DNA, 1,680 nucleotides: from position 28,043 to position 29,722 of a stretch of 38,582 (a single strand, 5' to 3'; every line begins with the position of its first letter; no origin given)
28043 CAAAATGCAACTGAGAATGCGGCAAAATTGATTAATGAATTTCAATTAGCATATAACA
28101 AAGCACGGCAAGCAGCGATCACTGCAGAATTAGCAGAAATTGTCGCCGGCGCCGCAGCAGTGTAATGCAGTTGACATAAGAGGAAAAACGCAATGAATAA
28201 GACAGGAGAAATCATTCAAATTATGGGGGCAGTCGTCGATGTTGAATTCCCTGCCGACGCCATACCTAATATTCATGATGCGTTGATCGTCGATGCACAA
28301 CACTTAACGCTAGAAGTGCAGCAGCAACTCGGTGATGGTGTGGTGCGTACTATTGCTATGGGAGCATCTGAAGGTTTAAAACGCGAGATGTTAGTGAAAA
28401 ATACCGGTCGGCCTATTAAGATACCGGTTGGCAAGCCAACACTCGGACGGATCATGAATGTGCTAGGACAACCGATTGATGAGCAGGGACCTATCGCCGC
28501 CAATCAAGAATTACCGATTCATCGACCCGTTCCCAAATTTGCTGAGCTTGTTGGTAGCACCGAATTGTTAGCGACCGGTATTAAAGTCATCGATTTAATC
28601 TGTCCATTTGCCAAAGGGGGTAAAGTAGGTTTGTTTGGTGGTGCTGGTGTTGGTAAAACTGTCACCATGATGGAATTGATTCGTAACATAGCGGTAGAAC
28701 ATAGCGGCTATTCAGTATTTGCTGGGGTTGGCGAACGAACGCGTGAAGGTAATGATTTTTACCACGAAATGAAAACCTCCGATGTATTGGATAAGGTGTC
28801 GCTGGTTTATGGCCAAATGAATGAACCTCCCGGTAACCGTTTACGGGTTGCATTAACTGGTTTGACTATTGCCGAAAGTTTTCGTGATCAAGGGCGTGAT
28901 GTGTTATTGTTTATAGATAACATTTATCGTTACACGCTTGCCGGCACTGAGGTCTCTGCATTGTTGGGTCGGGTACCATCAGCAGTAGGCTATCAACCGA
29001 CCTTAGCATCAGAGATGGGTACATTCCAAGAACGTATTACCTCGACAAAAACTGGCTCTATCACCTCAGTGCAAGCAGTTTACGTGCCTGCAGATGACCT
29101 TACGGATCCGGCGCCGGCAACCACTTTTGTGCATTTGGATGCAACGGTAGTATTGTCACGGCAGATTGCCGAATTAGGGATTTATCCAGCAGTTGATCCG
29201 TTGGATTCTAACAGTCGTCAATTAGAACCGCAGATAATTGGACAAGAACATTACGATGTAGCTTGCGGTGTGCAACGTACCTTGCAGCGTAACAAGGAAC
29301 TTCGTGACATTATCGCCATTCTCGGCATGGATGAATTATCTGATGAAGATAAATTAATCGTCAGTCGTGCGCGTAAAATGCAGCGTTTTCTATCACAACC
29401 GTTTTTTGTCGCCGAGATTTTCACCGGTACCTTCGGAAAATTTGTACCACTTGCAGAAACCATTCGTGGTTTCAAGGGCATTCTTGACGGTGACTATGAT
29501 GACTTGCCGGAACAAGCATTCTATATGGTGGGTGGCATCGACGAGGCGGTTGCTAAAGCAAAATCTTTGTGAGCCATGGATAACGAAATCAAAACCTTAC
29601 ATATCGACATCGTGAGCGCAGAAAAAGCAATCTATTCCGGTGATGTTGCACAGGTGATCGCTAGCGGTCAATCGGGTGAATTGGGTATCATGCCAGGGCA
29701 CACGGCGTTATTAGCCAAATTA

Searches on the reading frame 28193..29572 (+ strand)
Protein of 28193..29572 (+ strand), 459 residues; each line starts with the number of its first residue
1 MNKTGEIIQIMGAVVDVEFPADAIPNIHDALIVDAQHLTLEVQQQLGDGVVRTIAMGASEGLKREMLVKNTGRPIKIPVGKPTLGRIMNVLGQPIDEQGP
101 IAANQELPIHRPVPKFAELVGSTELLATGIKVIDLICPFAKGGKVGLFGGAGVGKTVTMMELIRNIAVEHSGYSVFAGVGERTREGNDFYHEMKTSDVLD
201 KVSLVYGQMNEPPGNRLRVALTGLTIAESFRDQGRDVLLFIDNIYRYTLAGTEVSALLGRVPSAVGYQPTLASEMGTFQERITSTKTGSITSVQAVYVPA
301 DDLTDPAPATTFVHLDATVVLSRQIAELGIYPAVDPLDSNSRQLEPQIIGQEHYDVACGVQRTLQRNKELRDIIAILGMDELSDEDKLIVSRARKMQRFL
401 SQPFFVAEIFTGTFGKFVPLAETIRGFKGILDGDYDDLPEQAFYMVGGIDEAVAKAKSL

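Call 45: list_cluster_members(proteins=[window:28193-29572:+, window:25748-27292:+, window:14574-15731:+, window:31516-33339:+, window:8587-11205:+, window:12045-12965:+])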
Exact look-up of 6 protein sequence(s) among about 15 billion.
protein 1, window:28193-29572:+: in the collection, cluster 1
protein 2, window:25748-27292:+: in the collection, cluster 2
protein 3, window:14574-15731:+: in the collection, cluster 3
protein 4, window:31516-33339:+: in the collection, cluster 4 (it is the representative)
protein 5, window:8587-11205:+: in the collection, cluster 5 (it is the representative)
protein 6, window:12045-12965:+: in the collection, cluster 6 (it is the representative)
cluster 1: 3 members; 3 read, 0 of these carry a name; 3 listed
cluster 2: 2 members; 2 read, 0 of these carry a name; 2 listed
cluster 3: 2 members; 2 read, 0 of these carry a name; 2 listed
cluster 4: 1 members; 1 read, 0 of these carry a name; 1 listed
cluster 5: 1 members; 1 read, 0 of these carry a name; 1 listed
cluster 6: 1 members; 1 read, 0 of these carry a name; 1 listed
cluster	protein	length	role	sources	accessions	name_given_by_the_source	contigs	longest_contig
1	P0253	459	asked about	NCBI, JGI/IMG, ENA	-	-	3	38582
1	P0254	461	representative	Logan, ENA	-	-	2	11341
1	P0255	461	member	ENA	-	-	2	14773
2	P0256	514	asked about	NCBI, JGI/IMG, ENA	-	-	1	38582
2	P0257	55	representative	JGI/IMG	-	-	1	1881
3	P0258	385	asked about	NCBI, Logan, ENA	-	-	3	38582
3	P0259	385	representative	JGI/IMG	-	-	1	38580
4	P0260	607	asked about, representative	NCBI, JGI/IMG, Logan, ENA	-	-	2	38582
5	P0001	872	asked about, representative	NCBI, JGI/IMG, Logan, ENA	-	-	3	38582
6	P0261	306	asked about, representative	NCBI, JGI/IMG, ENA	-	-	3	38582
